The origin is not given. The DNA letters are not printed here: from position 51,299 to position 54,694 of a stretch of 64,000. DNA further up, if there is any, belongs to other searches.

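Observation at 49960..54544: Wzm/Wzt ABC exporter coupled to a 1031-aa methyltransferase/coiled-coil/GT4/GT2 fusion, a possible single-polypeptide terminator-ruler-polymerase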

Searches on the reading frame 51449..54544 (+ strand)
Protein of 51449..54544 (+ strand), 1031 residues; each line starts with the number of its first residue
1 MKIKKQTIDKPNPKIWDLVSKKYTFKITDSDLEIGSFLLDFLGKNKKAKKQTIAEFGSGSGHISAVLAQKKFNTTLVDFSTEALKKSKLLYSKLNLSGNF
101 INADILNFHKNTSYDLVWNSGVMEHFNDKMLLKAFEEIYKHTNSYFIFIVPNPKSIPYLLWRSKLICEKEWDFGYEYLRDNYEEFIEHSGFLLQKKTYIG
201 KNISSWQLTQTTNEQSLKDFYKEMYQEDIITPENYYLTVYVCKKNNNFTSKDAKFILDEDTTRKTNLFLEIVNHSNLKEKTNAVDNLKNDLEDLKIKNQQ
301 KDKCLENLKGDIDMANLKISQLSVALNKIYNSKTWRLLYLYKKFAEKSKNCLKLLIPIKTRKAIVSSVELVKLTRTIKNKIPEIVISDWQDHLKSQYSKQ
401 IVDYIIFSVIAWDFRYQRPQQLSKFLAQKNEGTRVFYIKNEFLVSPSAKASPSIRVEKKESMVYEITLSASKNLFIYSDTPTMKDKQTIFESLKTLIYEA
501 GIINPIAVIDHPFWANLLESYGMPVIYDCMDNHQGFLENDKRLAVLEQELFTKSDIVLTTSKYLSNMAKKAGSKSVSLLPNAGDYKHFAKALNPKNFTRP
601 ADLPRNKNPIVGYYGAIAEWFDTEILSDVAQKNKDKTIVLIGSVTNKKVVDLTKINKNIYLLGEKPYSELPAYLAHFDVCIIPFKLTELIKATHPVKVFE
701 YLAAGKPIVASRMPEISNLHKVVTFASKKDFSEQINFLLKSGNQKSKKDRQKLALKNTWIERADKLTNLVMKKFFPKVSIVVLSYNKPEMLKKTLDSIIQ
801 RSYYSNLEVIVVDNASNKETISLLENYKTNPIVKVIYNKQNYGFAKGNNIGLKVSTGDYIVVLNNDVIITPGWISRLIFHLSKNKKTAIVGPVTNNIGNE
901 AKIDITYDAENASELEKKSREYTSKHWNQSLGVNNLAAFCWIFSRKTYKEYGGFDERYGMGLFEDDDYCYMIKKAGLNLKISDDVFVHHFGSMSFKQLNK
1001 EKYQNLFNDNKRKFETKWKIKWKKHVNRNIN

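Call 5: search_protein_families(library=pfam, proteins=[window:51449-54544:+], max_evalue=0.01)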
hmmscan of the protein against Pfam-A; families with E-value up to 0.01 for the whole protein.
window:51449-54544:+ (1031 aa): 13 families
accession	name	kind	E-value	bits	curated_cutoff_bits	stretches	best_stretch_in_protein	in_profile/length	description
PF00535.33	Glycos_transf_2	-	2.6e-31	109.3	23.3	1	779-951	1-167/168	Glycosyl transferase family 2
PF13641.12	Glyco_tranf_2_3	-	1.2e-17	65.1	27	1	776-1002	1-224/230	Glycosyltransferase like family 2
PF13649.12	Methyltransf_25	-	3.4e-12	47.3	27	1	53-142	1-93/97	Methyltransferase domain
PF13692.12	Glyco_trans_1_4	-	9.2e-11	42.6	27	1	619-740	18-141/142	Glycosyl transferases group 1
PF08241.18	Methyltransf_11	-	2e-09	38.4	21.2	1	55-141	2-86/95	Methyltransferase domain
PF13847.12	Methyltransf_31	-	2.5e-09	37.4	27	1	49-154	3-113/145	Methyltransferase domain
PF00534.26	Glycos_transf_1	-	1.1e-08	35.3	26.4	1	600-745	7-160/172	Glycosyl transferases group 1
PF08242.18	Methyltransf_12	-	3.1e-08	34.7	30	1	55-142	2-92/98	Methyltransferase domain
PF13524.12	Glyco_trans_1_2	-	9.6e-08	32.5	25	1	634-766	13-142/144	Glycosyl transferase-like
PF13489.12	Methyltransf_23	-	1.6e-07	31.7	27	1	37-155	12-123/164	Methyltransferase domain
PF05175.20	MTS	-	5e-07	29.9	23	1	36-117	20-102/170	Methyltransferase small domain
PF05891.18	Methyltransf_PK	-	1.4e-05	25.2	27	1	29-139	32-148/218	AdoMet dependent proline di-methyltransferase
PF05401.17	NodS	-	0.0075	16.6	24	0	51-138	45-132/201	Nodulation protein S (NodS)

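Call 6: search_protein_families(library=ncbifam, proteins=[window:51449-54544:+], max_evalue=0.01)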
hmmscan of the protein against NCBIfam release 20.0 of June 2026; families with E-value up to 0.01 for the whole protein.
window:51449-54544:+ (1031 aa): 29 families (the best 25 are shown)
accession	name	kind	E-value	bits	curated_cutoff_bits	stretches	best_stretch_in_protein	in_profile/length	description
NF047676.1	TeichurnBiosyTuaH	equivalog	7.4e-29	100.8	550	1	414-763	15-377/384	teichuronic acid biosynthesis protein TuaH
TIGR03965.1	mycofact_glyco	equivalog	3.3e-22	79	280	1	770-997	69-288/467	mycofactocin biosynthesis glycosyltransferase MftF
NF041875.1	EPS_EpsD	equivalog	4.5e-22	78.9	370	1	778-1009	1-227/325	exopolysaccharide biosynthesis glycosyltransferase EpsD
TIGR03937.1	PgaC_IcaA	equivalog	2.9e-15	56.2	422.3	1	769-890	38-159/407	poly-beta-1,6-N-acetyl-D-glucosamine synthase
NF047683.1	TeichurnBiosyTuaG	equivalog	1.1e-14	54.7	400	1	771-885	1-115/252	teichuronic acid biosynthesis protein TuaG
NF038299.1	EPS_HpsN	equivalog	2.3e-13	49.8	425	1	776-992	1-223/317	hormogonium polysaccharide biosynthesis glycosyltransferase HpsN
NF007482.0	PRK10073.1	equivalog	8.4e-13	48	423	1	772-878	2-107/334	glycosyltransferase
NF053739.1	GlytfEpsEBac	equivalog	9.2e-13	47.8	450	1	776-892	1-118/265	glycosyltransferase EpsE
TIGR04242.1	nodulat_NodC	equivalog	1.4e-12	47.3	550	1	761-896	33-171/395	chitooligosaccharide synthase NodC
NF041394.1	GtaseAglG_Halo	equivalog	8.5e-12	45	440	1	777-896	2-122/304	glucosyl-dolichyl phosphate glucuronosyltransferase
NF038302.1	EPS_HpsE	equivalog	1.5e-09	37.3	300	1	778-891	3-122/307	hormogonium polysaccharide biosynthesis glycosyltransferase HpsE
TIGR04283.1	glyco_like_mftF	equivalog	7.7e-09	35.5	182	1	778-888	1-104/221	TIGR04283 family arsenosugar biosynthesis glycosyltransferase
TIGR02072.1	BioC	equivalog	1.4e-08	34.9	184.95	1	34-143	19-125/244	malonyl-ACP O-methyltransferase BioC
NF047588.1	GlcsyltransPgfSStrep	equivalog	2.3e-08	33.6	500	1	777-880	2-109/308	glycosyltransferase PgfS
NF007986.1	PRK10714.1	equivalog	3.5e-08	32.8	529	1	776-896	6-128/316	undecaprenyl-phosphate 4-deoxy-4-formamido-L-arabinose transferase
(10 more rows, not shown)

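Call 7: search_solved_structures(query=window:51449-54544:+, max_evalue=0.01)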
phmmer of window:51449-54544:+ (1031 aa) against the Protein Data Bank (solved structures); distinct sequences matched with E-value up to 0.01: 24.
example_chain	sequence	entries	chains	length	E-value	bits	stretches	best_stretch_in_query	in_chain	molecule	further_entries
2z87_A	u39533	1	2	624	1.1e-16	63.6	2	761-934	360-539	Chondroitin synthase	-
2z86_A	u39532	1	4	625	1.1e-16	63.6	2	761-934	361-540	Chondroitin synthase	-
5hea_A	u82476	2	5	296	1.6e-08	36.5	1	778-988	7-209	Putative glycosyltransferase (GalT1)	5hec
3bcv_A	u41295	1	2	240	1.2e-07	33.6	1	774-869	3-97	Putative glycosyltransferase protein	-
2d7i_A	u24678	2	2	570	1.6e-07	33.3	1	774-897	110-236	Polypeptide N-acetylgalactosaminyltransferase 10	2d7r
1xhb_A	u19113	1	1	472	2.2e-07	32.8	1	773-1019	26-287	Polypeptide N-acetylgalactosaminyltransferase 1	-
8v9q_A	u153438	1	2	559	2.3e-07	32.7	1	769-1019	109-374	Polypeptide N-acetylgalactosaminyltransferase 1 soluble form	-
6p61_A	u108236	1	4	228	3.3e-07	32.2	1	772-885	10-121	Glycosyltransferase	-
8vh7_A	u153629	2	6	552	5.7e-07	31.4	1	749-893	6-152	Heparosan synthase B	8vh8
8viw_A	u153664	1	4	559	5.9e-07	31.4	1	749-893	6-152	Heparosan synthase B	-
1h7l_A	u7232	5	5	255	7.2e-07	31.1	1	776-894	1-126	SPORE COAT POLYSACCHARIDE BIOSYNTHESIS PROTEIN SPSA | PROTEIN (SPORE COAT POLYSACCHARIDE BIOSYNTHESIS PROTEIN SPSA)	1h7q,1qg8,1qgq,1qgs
6yv7_B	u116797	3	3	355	1.2e-06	30.3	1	774-868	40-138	Glycosyl transferase, family 2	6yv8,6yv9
6yv7_A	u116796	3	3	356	1.2e-06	30.3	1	774-868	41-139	Glycosyl transferase, family 2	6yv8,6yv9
5tze_C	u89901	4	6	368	1.9e-06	29.7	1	777-870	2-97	Glycosyl transferase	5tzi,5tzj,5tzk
5nqa_A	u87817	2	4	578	1.3e-05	26.9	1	774-897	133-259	Polypeptide N-acetylgalactosaminyltransferase 4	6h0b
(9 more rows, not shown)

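Call 8: find_homologous_proteins(query=window:51449-54544:+)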
Query window:51449-54544:+ (1031 aa): 61 proteins with E <= 0.001 among 8000 candidates.
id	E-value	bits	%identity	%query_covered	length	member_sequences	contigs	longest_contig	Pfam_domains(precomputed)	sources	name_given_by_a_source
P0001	0.0e+0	2315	100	100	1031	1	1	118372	PF13489.13,PF13524.13,PF00535.33,PF08241.19,PF05891.19,PF13692.13,PF13847.13,PF05175.21,PF13641.13,PF00534.27,PF13649.13,PF08242.19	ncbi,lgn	-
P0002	0.0e+0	1079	47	99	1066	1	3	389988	PF13847.13,PF13489.13,PF13641.13,PF00534.27,PF13649.13,PF00535.33,PF08241.19,PF08242.19,PF13692.13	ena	-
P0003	0.0e+0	1066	50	99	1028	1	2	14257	PF13847.13,PF13641.13,PF00534.27,PF13649.13,PF00535.33,PF13692.13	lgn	-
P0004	3.8e-279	947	58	68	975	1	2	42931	PF13847.13,PF13489.13,PF13641.13,PF00534.27,PF13649.13,PF13524.13,PF00535.33,PF08241.19,PF08242.19,PF13692.13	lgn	-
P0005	4.2e-248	845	46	96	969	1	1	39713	PF13847.13,PF13489.13,PF13641.13,PF00534.27,PF13649.13,PF13524.13,PF00535.33,PF08241.19,PF08242.19,PF13692.13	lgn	-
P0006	3.9e-246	838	54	68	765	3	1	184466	PF10111.15,PF13506.14,PF13641.13,PF00534.27,PF00535.33,PF13692.13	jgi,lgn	jgi:GT2 family glycosyltransferase/glycosyltransferase involved in cell wall biosynthesis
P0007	1.4e-245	836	55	67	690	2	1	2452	PF10111.15,PF13506.14,PF13641.13,PF00534.27,PF00535.33,PF13692.13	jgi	jgi:GT2 family glycosyltransferase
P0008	4.3e-244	831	54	70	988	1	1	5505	PF13489.13,PF02353.27,PF10111.15,PF13506.14,PF00535.33,PF08241.19,PF13692.13,PF07021.19,PF13847.13,PF05175.21,PF13641.13,PF00534.27,PF13649.13,PF08242.19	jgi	-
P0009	5.3e-242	824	54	69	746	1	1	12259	PF10111.15,PF13641.13,PF00534.27,PF00535.33,PF13692.13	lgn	-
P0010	1.5e-241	823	56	63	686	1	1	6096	PF10111.15,PF13641.13,PF00534.27,PF13524.13,PF00535.33,PF13692.13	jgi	-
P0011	9.0e-237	807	53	68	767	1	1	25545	PF10111.15,PF13641.13,PF00534.27,PF00535.33,PF13692.13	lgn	-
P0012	1.3e-227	777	48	74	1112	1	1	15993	PF13641.13,PF00534.27,PF00535.33,PF13692.13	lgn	-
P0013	1.3e-226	774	48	73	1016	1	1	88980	PF13489.13,PF10111.15,PF13506.14,PF00535.33,PF08241.19,PF13692.13,PF07021.19,PF13847.13,PF13641.13,PF00534.27,PF13649.13,PF08242.19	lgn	-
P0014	1.6e-204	700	49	66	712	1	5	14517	PF10111.15,PF13641.13,PF00535.33,PF13692.13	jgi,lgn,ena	-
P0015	7.9e-202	691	50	66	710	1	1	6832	PF13641.13,PF00534.27,PF00535.33,PF13692.13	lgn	-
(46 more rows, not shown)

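Call 9: find_encoding_contigs(protein=P0001, flank=3000, max_places=3)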
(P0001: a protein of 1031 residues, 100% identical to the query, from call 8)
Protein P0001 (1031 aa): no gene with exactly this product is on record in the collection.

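Call 23: find_related_loci(query=A1, collection=genome_contigs, flank=10000)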
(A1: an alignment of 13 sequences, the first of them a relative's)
Query A1 (1031 aa) in genome_contigs; peptide patterns used: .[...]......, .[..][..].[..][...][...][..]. (x = any residue, [..] = any of these).
600 stretches matched a pattern (row limit reached: there are more); 564 encode a relative of the query (tblastn E <= 1e-3); the best 80 are kept; 80 distinct loci.
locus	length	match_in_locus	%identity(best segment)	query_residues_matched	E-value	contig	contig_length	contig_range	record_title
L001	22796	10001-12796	44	28-1025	0e+0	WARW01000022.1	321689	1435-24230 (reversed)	MAG: Patescibacteria group bacterium isolate AMAZON02 genome_22, whole genome shotgun sequence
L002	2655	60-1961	47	388-1028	0e+0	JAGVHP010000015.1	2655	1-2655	MAG: Candidatus Shapirobacteria bacterium isolate DeMMO2_35 c_000000001826, whole genome shotgun sequence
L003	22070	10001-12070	44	333-1028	0e+0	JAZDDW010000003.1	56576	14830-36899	MAG: bacterium isolate MEGAHIT-group-0.11 k141_17061008, whole genome shotgun sequence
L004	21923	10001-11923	46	381-1028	0e+0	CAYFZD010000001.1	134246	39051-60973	MAG TPA_asm: uncultured Pseudomonadales bacterium isolate ERP113451_co1_113 genome assembly, contig: NODE_44_length_1342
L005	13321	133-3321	35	12-1028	0e+0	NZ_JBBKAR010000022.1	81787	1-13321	Saccharibacillus sacchari strain RIT_BL5 Contig_22_162.454, whole genome shotgun sequence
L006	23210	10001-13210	35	12-1028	2e-178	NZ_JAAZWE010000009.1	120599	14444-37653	Saccharibacillus endophyticus strain CCM 8702 NODE_9_length_120599_cov_133.362631, whole genome shotgun sequence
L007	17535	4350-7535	35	6-1028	2e-172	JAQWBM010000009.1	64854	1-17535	MAG: Eubacteriales bacterium isolate STF2_22 NODE_796_length_64854_cov_4.816522_Sandtown_F2, whole genome shotgun sequen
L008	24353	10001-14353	33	14-1028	1e-172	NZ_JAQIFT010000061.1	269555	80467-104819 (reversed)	Holtiella tumoricola strain CC70A CC70.00061, whole genome shotgun sequence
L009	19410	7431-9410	51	337-1028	0e+0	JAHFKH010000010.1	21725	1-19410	MAG: Candidatus Shapirobacteria bacterium isolate nzgw405 NODE_3232_length_21726_cov_3.078130, whole genome shotgun sequ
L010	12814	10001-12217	36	276-1028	3e-153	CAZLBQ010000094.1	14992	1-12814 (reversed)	MAG TPA_asm: uncultured Anaerolineales bacterium isolate binchicken_co60_4 genome assembly, contig: NODE_5757_length_149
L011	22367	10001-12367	37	217-1029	1e-151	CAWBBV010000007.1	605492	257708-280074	MAG: uncultured delta proteobacterium isolate MFD02832.bin.1.176 genome assembly, contig: contig_11205, whole genome sho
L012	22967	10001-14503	37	275-1028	7e-149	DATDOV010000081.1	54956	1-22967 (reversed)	MAG TPA_asm: Blastocatellia bacterium isolate SMAG_U7903 k141_2034944, whole genome shotgun sequence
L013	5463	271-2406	36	313-1025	9e-147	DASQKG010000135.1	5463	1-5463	MAG TPA_asm: Pyrinomonadaceae bacterium isolate SMAG_U11906 k141_2424863, whole genome shotgun sequence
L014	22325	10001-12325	33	247-1029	7e-144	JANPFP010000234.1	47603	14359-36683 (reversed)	MAG: Acidobacteriota bacterium isolate VAR_78_concoct_211 VAR_78_k141_2610457, whole genome shotgun sequence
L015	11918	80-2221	36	300-1028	2e-143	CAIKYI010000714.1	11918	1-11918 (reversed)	MAG: uncultured Methylobacter sp. isolate KTt_bin-1808 genome assembly, contig: bin-1808:714/805, whole genome shotgun s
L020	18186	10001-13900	40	403-1028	2e-142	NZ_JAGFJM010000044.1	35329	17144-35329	MAG: Nitrosomonas communis isolate mag.23 k127_2697344, whole genome shotgun sequence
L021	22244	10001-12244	35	305-1029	7e-142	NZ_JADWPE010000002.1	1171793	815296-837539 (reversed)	Lysobacter changpingensis strain CM-3-T8 contig2, whole genome shotgun sequence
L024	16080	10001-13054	40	55-1025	2e-141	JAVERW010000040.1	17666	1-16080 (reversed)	MAG: Desulfuromonadaceae bacterium isolate BF1_32 scaffold_4926_c1_biofilm_2017, whole genome shotgun sequence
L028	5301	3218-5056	40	402-1029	2e-142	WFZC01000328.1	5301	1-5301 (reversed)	MAG: Desulfobulbaceae bacterium isolate S143_11 k151_513084, whole genome shotgun sequence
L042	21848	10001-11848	40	403-1028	1e-138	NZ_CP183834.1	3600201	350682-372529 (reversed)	Ampullimonas aquatilis strain LMG 28208 chromosome, complete genome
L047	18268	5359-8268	37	402-1031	4e-138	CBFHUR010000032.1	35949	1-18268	MAG: Candidatus Binatia bacterium isolate Co_bin_149_indstr genome assembly, contig: Co_bin_149_indstr_c32, whole genome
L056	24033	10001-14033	39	393-1031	1e-136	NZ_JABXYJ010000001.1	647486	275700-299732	Undibacterium oligocarboniphilum strain EM 1 Scaffold1, whole genome shotgun sequence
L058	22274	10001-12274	36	284-1029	8e-137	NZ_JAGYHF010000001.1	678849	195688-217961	Pseudomonas rustica strain MBT-4 PS59_contig_1, whole genome shotgun sequence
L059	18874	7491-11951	38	53-1019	3e-136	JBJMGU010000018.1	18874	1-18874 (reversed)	MAG: Blastocatellia bacterium isolate H2_16_all_fractions_metab_conc_16_60_11 k255_700565, whole genome shotgun sequence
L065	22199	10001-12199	35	311-1028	5e-136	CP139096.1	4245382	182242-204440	Stenotrophomonas maltophilia strain FW16 chromosome, complete genome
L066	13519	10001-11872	39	396-1025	7e-136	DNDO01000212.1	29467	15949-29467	MAG TPA_asm: Anaerolineae bacterium isolate UBA12294 contig_2169, whole genome shotgun sequence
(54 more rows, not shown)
